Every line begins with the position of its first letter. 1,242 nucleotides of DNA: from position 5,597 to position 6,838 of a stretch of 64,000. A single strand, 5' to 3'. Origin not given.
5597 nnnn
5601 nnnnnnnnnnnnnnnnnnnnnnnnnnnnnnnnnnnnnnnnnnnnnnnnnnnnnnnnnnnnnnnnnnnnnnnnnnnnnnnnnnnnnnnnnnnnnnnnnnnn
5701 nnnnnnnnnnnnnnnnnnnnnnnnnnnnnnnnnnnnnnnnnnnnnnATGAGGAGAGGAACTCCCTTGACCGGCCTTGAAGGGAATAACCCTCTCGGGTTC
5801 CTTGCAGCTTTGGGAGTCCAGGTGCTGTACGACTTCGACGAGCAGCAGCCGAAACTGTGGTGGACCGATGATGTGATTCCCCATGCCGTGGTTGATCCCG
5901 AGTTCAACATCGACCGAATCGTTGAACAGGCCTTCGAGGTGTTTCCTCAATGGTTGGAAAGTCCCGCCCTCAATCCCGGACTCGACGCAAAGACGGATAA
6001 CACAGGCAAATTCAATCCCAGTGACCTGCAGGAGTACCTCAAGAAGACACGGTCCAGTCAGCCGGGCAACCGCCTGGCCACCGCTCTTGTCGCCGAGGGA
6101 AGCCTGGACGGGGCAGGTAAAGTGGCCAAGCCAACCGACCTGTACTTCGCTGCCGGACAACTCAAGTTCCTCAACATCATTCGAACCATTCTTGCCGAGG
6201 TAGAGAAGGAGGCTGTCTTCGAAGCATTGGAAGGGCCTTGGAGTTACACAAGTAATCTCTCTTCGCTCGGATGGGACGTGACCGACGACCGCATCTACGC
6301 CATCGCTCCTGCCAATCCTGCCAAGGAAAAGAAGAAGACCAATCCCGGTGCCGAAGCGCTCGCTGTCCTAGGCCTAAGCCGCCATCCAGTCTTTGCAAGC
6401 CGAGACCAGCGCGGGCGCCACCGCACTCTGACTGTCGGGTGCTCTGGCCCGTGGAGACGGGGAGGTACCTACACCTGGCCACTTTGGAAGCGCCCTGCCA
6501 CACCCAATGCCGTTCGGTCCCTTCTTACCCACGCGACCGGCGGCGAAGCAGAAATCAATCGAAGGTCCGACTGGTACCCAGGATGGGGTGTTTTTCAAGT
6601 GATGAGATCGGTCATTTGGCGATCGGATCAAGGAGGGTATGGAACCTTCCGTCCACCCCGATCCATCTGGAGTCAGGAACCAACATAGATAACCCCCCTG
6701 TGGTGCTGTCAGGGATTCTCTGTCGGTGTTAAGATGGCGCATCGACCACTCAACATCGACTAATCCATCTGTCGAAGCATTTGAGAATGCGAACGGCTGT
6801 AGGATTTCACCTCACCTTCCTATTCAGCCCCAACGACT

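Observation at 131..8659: Type I-U/I-G-like cas operon with non-canonical gene order and a small large-subunit candidate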

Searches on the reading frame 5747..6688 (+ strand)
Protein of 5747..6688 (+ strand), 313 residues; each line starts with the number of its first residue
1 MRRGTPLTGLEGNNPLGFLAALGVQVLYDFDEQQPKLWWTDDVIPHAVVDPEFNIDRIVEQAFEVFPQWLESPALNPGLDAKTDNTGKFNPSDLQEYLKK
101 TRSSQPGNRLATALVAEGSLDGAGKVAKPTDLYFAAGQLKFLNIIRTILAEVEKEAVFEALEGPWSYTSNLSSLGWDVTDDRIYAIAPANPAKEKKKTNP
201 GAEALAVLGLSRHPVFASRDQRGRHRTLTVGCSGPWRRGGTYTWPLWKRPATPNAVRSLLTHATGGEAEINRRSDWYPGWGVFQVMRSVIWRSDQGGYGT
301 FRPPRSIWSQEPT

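Call 4: search_protein_families(library=ncbifam, proteins=[window:5747-6688:+], max_evalue=0.01)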
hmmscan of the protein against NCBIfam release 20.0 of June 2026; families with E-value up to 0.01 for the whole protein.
window:5747-6688:+ (313 aa): 1 family
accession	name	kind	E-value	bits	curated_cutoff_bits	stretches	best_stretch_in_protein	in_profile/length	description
NF049934.1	adjac_Cas3_IG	equivalog_domain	7.2e-81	272.1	65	1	7-305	1-299/299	type I-G CRISPR-associated protein, Cas3-extension family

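Call 5: search_protein_families(library=pfam, proteins=[window:5747-6688:+], max_evalue=0.01)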
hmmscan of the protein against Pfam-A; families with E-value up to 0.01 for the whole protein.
window:5747-6688:+ (313 aa): 0 families

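Call 10: search_protein_families(library=padloc, proteins=[window:5747-6688:+], max_evalue=0.01)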
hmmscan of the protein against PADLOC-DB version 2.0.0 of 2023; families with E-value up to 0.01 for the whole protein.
window:5747-6688:+ (313 aa): 1 family
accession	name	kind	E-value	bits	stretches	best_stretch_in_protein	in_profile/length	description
PDLC01514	Cas8g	-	1.3e-58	196.8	1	5-307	4-286/287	CAS-I-U; effector_LS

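Call 11: find_homologous_proteins(query=window:5747-6688:+, max_evalue=0.001)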
Query window:5747-6688:+ (313 aa): 853 proteins with E <= 0.001 among 4878 candidates; the best 120 are listed.
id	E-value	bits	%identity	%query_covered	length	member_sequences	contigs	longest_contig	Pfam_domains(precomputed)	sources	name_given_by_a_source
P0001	3.5e-208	709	97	100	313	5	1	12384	-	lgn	-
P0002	8.5e-188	642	88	99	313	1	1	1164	-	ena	-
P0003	1.2e-173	595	81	100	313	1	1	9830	-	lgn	-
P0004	1.5e-171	588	82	99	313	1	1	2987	-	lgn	-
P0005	1.0e-168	579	82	98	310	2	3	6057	-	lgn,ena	-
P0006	8.9e-168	576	80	100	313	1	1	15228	-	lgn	-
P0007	2.2e-154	532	73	99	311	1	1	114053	-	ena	-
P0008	4.3e-152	524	73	99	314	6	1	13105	-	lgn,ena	-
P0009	1.8e-151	522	72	99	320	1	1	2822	-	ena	-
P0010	2.9e-151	521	72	99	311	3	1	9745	-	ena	-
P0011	1.0e-150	520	72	99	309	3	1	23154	-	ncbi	-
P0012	1.4e-150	519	71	99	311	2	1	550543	-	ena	-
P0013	3.3e-149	515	70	99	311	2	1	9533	-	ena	-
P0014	5.1e-149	514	72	98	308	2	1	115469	-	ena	-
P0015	8.1e-149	513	71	99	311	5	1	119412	-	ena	-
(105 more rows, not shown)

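Call 18: find_related_loci(query=A1, collection=genome_contigs, flank=10000)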
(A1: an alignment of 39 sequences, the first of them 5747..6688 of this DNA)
Query A1 (313 aa) in genome_contigs; peptide patterns used: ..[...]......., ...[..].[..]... (x = any residue, [..] = any of these).
597 stretches matched a pattern (row limit reached: there are more); 462 encode a relative of the query (tblastn E <= 1e-3); the best 80 are kept; 80 distinct loci.
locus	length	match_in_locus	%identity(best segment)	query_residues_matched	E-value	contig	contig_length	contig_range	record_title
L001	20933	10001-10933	68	1-311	7e-148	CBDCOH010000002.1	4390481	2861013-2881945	MAG: Candidatus Spongiisociaceae bacterium isolate c8dab69f-a0b8-46d1-84ea-4e70fa3c0124 genome assembly, contig: contig_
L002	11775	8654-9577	69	1-311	2e-140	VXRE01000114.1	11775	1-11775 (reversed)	MAG: Acidimicrobiia bacterium isolate SB0664_bin_25 NODE_2596_length_11775_cov_10.117747, whole genome shotgun sequence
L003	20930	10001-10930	65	1-310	9e-139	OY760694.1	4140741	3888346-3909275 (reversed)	MAG: Acidimicrobiia bacterium isolate 9e233251-ef21-4ac4-b557-2094fc44eb4a genome assembly, chromosome: 1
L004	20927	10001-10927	65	1-310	5e-138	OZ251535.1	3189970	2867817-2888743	MAG: Candidatus Spongiisociaceae bacterium isolate 634b0852-1bd7-43e5-9878-17fb53bb1bc5 genome assembly, chromosome: 1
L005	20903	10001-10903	65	5-310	3e-134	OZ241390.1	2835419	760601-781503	MAG: Acidimicrobiia bacterium isolate dd304f07-85d9-42ba-b5ff-d625bd76ad22 genome assembly, chromosome: 1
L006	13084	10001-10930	60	1-310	8e-124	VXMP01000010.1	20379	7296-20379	MAG: Acidimicrobiia bacterium isolate SB0661_bin_4 NODE_2163_length_20379_cov_53.861346, whole genome shotgun sequence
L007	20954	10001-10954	60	1-313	5e-118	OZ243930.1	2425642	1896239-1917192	MAG: Candidatus Spongiisociaceae bacterium isolate 902be31f-b635-4e8d-b77a-d7c110926071 genome assembly, chromosome: 1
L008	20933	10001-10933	58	4-309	5e-115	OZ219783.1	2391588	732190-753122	MAG: Acidimicrobiales bacterium isolate 338ce4d4-76ec-4943-9751-3abf57ff0aba genome assembly, chromosome: 1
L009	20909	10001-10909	57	1-311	7e-114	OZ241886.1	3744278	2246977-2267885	MAG: Candidatus Aldehydirespiratoraceae bacterium isolate 67cb103c-45cd-4466-8c42-f27af5c96c61 genome assembly, chromoso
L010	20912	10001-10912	56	4-311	2e-112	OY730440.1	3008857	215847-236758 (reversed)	MAG: Acidimicrobiales bacterium isolate 66a0c705-35f1-4a73-9d13-6e1e10a8c2cc genome assembly, chromosome: 1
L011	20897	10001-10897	56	3-308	1e-109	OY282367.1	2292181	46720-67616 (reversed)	MAG: uncultured Acidimicrobiales bacterium genome assembly, chromosome: 1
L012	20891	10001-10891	55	7-311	2e-108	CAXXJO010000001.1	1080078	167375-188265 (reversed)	MAG: Pseudomonadales bacterium isolate c5c9f45e-28c9-4f0a-806d-e61ce6d83dd2 genome assembly, contig: contig_1, whole gen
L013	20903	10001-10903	57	4-308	5e-108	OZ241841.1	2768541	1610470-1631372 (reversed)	MAG: Candidatus Spongiisociaceae bacterium isolate 826e3823-372f-4ba5-9009-4010fb4b1b28 genome assembly, chromosome: 1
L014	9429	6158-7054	56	4-311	1e-106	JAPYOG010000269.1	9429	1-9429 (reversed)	MAG: Candidatus Poriferisocius anaerobius isolate m_rhhh12 Seq269, whole genome shotgun sequence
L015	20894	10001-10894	57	4-307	6e-106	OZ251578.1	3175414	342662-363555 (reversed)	MAG: Candidatus Spongiisociaceae bacterium isolate e66f1d62-28d5-4ec1-b84d-980f6b68271e genome assembly, chromosome: 1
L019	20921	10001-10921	69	1-310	4e-146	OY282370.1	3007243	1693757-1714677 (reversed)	MAG: uncultured Acidimicrobiia bacterium isolate 3d6cc9fa-110c-4048-9278-ecdec338fc6f genome assembly, chromosome: 1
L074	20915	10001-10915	53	1-305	1e-93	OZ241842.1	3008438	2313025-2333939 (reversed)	MAG: Candidatus Spongiisociaceae bacterium isolate ea90fc40-48ec-4ccb-8054-20f53ea15125 genome assembly, chromosome: 1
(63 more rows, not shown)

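Call 19: search_solved_structures(query=A1, max_evalue=1, show_alignments=2)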
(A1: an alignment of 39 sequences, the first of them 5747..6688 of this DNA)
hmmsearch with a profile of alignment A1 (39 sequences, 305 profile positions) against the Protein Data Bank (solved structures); distinct sequences matched with E-value up to 1: 1.
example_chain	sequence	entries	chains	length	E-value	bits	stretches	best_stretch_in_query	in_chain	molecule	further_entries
4kd5_C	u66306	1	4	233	0.024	17.2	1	96-186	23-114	ABC-type transport system, molybdenum-specific extracellular solute-binding protein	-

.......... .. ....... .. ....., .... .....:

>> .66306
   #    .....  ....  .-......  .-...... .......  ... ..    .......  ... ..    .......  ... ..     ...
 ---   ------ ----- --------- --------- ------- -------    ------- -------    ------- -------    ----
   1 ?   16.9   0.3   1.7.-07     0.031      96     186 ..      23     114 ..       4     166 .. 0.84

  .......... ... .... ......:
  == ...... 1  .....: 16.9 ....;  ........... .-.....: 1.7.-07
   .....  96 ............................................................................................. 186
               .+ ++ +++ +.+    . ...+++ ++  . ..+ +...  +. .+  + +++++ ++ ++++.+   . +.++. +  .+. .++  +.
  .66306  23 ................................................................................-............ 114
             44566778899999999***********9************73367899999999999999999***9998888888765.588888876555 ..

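Call 25: predict_structure(alignment_id=A1)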
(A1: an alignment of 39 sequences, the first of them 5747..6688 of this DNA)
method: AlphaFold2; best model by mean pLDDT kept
length: 313 residues; sequences in the alignment: 39
mean_pLDDT: 83.8   pTM: 0.88
mean pLDDT of the five models: 83.8, 81.5, 78.1, 72.0, 63.9
residues with pLDDT >= 90: 157; 70-90: 104; 50-70: 34; < 50: 18
segments of 3 or more residues with pLDDT < 50: 181-193, 295-297
pLDDT, mean of each block of 10 residues (from residue 1): 87 94 97 96 94 98 98 89 74 84 91 80 64 65 91 97 87 75 40 63 95 85 78 76 95 95 87 93 92 57 89 67
secondary structure, 60 per line:
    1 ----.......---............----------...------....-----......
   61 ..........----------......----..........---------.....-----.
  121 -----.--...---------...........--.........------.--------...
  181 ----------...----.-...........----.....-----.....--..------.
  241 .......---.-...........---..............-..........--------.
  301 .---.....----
elements in order: E5-11 H15-26 E37-39 E46-49 H55-70 H81-86 H91-100 H110-114 H141-151 H154-162 H200-210 E215-219 E225-229 E240-247 H253-263 H267-280 E282-291 E305-309

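Call 32: fold_search(model_id=the predicted structure, library=pdb)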
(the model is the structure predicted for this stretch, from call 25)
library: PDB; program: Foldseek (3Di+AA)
matches with E <= 10: 146; with E <= 0.001: 1
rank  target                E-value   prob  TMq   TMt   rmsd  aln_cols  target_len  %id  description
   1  8b2x                  2.9e-05  1.00  0.49  0.26   9.0       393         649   15  Structure of the type I-G CRISPR effector (released 2022-11-09)
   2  8iuf_QB               5.3e-01  0.08  0.14  0.11  11.4       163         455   12  Cryo-EM structure of Euglena gracilis super-complex I+III2+IV, composite (released 2024-02-28)
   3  7tr6_C                6.9e-01  0.35  0.38  0.36   8.9       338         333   10  Cascade complex from type I-A CRISPR-Cas system (released 2022-08-10)
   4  2iml_A                6.9e-01  0.05  0.10  0.14  12.7       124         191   10  Crystal structure of a hypothetical protein from Archaeoglobus fulgidus binding riboflavin 5'-phosphate (released 2006-10-17)
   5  2hhz                  8.4e-01  0.08  0.07  0.13  11.6        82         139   17  Crystal structure of a pyridoxamine 5'-phosphate oxidase-related protein (ssuidraft_2804) from streptococcus suis 89/159 (released 2006-08-15)
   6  7mby_R                1.4e+00  0.06  0.13  0.14  14.7       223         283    6  Human Cholecystokinin 1 receptor (CCK1R) Gq chimera (mGsqi) complex (released 2021-05-26)
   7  2iml_B                1.4e+00  0.03  0.10  0.14  12.7       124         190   10  Crystal structure of a hypothetical protein from Archaeoglobus fulgidus binding riboflavin 5'-phosphate (released 2006-10-17)
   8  8b9a_S                1.5e+00  0.02  0.16  0.14  20.5       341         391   11  S. cerevisiae replisome + Ctf4, bound by pol alpha primase. Complex engaged with a fork DNA substrate containing a 60  (released 2023-08-09)
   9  1dnl                  1.6e+00  0.03  0.09  0.11  15.4       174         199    8  X-RAY STRUCTURE OF ESCHERICHIA COLI PYRIDOXINE 5'-PHOSPHATE OXIDASE COMPLEXED WITH FMN AT 1.8 ANGSTROM RESOLUTION (released 2000-01-05)
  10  5k5s_A                1.6e+00  0.02  0.10  0.06  18.6       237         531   10  Crystal structure of the active form of human calcium-sensing receptor extracellular domain (released 2016-08-03)
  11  6ylz                  1.7e+00  0.02  0.10  0.13  17.4       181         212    8  X-ray structure of the K72I,Y129F,R133L, H199A quadruple mutant of PNP-oxidase from E. coli (released 2021-04-14)
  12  9dkr_B                1.8e+00  0.02  0.11  0.10  16.0       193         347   10  Crystal structure of CcbD complexed with PCP domain of CcbZ (released 2025-10-01)
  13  9cg3_Y                1.9e+00  0.06  0.18  0.14  12.6       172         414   13  Human kidney respiratory complex III (released 2025-08-06)
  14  7cli_B                1.9e+00  0.05  0.11  0.12  15.4       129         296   11  Structure of NF-kB p52 homodimer bound to P-Selectin kB DNA fragment (released 2021-07-21)
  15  5hax_A                1.9e+00  0.01  0.09  0.06  18.2       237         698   12  Crystal structure of Chaetomium thermophilum Nup170 NTD-Nup53 complex (released 2016-04-20)
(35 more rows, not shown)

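Call 39: search_protein_representatives(protein=window:5747-6688:+)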
Query: 313 residues. Proteins with E-value up to 0.001 (for the whole library): 1084; up to 1e-10: 438; up to 1e-30: 103. The best 150 are listed.
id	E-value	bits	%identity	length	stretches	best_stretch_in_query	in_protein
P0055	7.0e-113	393.7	58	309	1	4-310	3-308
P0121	1.2e-102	360.0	57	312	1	4-305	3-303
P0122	5.4e-97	341.4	52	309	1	5-309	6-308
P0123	4.3e-96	338.5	54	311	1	6-311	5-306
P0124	1.3e-87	310.6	55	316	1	3-309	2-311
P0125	4.0e-82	292.6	52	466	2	117-312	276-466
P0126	5.4e-74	265.9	47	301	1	5-306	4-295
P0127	5.0e-70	252.8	48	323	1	5-311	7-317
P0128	1.7e-68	247.8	47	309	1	7-309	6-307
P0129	2.1e-68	247.5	44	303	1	4-311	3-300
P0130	5.6e-68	246.1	46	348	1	1-311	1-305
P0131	3.6e-67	243.4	44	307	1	3-309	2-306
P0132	5.9e-67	242.7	48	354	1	3-292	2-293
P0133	6.5e-67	242.6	55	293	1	4-217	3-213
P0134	5.2e-62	226.5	50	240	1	3-239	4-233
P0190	5.3e-35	137.7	34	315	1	7-306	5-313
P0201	1.6e-33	132.8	34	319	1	7-307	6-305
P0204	1.1e-32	130.1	33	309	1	4-266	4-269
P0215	1.8e-31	126.1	34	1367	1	7-307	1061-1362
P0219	3.7e-31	125.1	39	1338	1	4-306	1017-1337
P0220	4.3e-31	124.8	35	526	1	3-309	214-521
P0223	1.6e-30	122.9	37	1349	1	6-305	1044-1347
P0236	3.0e-27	112.2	33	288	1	6-308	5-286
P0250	1.6e-25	106.5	32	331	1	5-309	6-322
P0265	6.9e-23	97.9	32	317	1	10-307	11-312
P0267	1.2e-22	97.1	33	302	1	7-305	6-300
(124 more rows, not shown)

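Call 40: search_protein_families(library=ncbifam, proteins=[P0215, P0219, P0223, P0220, P0125], max_evalue=0.001)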
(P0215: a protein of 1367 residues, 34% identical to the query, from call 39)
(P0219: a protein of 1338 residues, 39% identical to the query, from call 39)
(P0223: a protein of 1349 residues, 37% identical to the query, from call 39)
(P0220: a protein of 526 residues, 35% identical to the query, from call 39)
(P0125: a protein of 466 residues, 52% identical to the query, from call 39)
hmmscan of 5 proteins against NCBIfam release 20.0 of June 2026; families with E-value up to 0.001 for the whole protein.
P0215 (1367 aa): 7 families
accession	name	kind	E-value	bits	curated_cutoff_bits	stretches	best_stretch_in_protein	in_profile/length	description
TIGR02621.3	cas3_GSU0051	exception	1.1e-208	696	400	1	9-1022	2-854/854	type I-G CRISPR-associated helicase/endonuclease Cas3g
NF049934.1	adjac_Cas3_IG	equivalog_domain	8e-61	206.3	65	1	1061-1359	1-298/299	type I-G CRISPR-associated protein, Cas3-extension family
TIGR01587.1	cas3_core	equivalog_domain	3e-19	69.4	102.45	1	194-405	126-319/358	CRISPR-associated helicase Cas3'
TIGR01596.1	cas3_HD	equivalog_domain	3.2e-15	56.6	43.45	1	829-962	1-113/178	CRISPR-associated endonuclease Cas3''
NF007248.0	PRK09694.1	equivalog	1.6e-10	39.6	569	1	306-404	563-661/878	CRISPR-associated helicase/endonuclease Cas3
TIGR02562.1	cas3_yersinia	equivalog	3.9e-07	28.3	565.95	1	341-404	813-878/1110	type I-F CRISPR-associated helicase Cas3f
TIGR03158.1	cas3_cyano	exception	1.5e-05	24.3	69.1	1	265-402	237-356/357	type I-D CRISPR-associated helicase Cas3'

P0219 (1338 aa): 6 families
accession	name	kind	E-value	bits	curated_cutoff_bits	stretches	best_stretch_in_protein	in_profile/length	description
TIGR02621.3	cas3_GSU0051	exception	9.1e-226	752.6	400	1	7-984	1-854/854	type I-G CRISPR-associated helicase/endonuclease Cas3g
NF049934.1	adjac_Cas3_IG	equivalog_domain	6.4e-88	295.2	65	1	1021-1336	2-299/299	type I-G CRISPR-associated protein, Cas3-extension family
TIGR01587.1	cas3_core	equivalog_domain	2.7e-19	69.5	102.45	1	292-409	218-322/358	CRISPR-associated helicase Cas3'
TIGR01596.1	cas3_HD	equivalog_domain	4.7e-12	46.3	43.45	1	789-915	3-103/178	CRISPR-associated endonuclease Cas3''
NF007248.0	PRK09694.1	equivalog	3.8e-11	41.7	569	1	282-406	547-662/878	CRISPR-associated helicase/endonuclease Cas3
TIGR03158.1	cas3_cyano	exception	6.3e-05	22.3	69.1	0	351-403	304-356/357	type I-D CRISPR-associated helicase Cas3'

P0223 (1349 aa): 6 families
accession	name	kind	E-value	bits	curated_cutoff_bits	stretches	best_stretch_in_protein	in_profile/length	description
TIGR02621.3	cas3_GSU0051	exception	1e-208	696.1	400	1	9-1010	2-854/854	type I-G CRISPR-associated helicase/endonuclease Cas3g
NF049934.1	adjac_Cas3_IG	equivalog_domain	1.3e-84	284.4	65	1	1045-1346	1-298/299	type I-G CRISPR-associated protein, Cas3-extension family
TIGR01587.1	cas3_core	equivalog_domain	1.9e-20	73.3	102.45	1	296-417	214-324/358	CRISPR-associated helicase Cas3'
NF007248.0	PRK09694.1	equivalog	1.4e-17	63.1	569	1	282-440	542-695/878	CRISPR-associated helicase/endonuclease Cas3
TIGR01596.1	cas3_HD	equivalog_domain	2.1e-13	50.7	43.45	1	801-967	2-114/178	CRISPR-associated endonuclease Cas3''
TIGR02562.1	cas3_yersinia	equivalog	3.8e-05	21.7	565.95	0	368-419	835-886/1110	type I-F CRISPR-associated helicase Cas3f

P0220 (526 aa): 3 families
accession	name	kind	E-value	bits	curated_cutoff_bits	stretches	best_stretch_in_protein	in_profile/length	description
NF049934.1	adjac_Cas3_IG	equivalog_domain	6.7e-60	203.2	65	1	218-516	1-298/299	type I-G CRISPR-associated protein, Cas3-extension family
TIGR02621.3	cas3_GSU0051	exception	3.1e-41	142.1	400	1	2-188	676-854/854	type I-G CRISPR-associated helicase/endonuclease Cas3g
TIGR01596.1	cas3_HD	equivalog_domain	7.6e-12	45.6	43.45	1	6-122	10-107/178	CRISPR-associated endonuclease Cas3''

P0125 (466 aa): 1 family
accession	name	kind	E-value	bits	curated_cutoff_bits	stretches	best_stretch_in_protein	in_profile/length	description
NF049934.1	adjac_Cas3_IG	equivalog_domain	2.3e-78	263.9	65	2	263-458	107-298/299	type I-G CRISPR-associated protein, Cas3-extension family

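Call 41: list_cluster_members(proteins=[P0215, P0219, P0223, P0250, P0265, P0267, P0236, P0204, P0190, P0201])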
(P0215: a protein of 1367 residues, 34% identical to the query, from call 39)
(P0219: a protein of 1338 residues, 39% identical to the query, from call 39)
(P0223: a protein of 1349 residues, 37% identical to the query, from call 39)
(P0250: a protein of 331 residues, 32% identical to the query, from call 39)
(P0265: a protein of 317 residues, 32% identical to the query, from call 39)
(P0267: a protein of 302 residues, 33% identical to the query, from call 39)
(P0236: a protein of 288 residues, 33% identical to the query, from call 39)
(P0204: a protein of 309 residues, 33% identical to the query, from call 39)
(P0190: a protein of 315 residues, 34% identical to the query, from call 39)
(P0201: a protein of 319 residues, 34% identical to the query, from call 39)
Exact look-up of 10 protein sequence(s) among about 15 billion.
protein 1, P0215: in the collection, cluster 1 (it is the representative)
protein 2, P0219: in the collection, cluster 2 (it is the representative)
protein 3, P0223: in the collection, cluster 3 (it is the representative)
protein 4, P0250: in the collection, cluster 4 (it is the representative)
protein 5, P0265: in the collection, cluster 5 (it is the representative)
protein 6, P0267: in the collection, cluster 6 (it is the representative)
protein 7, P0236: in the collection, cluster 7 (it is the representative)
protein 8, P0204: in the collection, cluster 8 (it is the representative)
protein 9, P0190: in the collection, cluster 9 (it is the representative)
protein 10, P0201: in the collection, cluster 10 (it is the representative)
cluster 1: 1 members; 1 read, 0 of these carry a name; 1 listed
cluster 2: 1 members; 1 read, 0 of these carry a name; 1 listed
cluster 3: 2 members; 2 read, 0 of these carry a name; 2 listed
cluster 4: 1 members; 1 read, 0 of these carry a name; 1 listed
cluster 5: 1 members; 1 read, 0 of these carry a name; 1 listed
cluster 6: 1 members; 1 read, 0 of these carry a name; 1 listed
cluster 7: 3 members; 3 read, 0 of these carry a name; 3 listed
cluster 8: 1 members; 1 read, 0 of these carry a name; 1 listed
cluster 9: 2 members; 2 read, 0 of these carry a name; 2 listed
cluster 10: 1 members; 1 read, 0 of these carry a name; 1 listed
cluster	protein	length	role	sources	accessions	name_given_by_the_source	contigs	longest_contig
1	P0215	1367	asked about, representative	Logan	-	-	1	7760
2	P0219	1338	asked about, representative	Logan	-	-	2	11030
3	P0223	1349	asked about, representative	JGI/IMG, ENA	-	-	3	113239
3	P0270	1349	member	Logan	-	-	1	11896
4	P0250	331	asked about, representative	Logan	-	-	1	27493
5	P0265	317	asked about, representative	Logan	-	-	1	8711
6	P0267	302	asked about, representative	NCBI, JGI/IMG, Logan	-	-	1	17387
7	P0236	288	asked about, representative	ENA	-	-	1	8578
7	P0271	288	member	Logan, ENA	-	-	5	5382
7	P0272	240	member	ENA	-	-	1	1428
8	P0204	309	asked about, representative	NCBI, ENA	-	-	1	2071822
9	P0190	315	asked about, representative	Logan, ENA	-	-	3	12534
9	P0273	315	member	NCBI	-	-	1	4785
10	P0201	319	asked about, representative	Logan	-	-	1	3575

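Call 43: search_dna_similar(query=window:5747-6688:+, collection=plasmids, mode=protein, max_rows=15)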
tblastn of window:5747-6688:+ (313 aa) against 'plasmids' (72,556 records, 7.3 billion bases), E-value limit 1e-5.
No match.
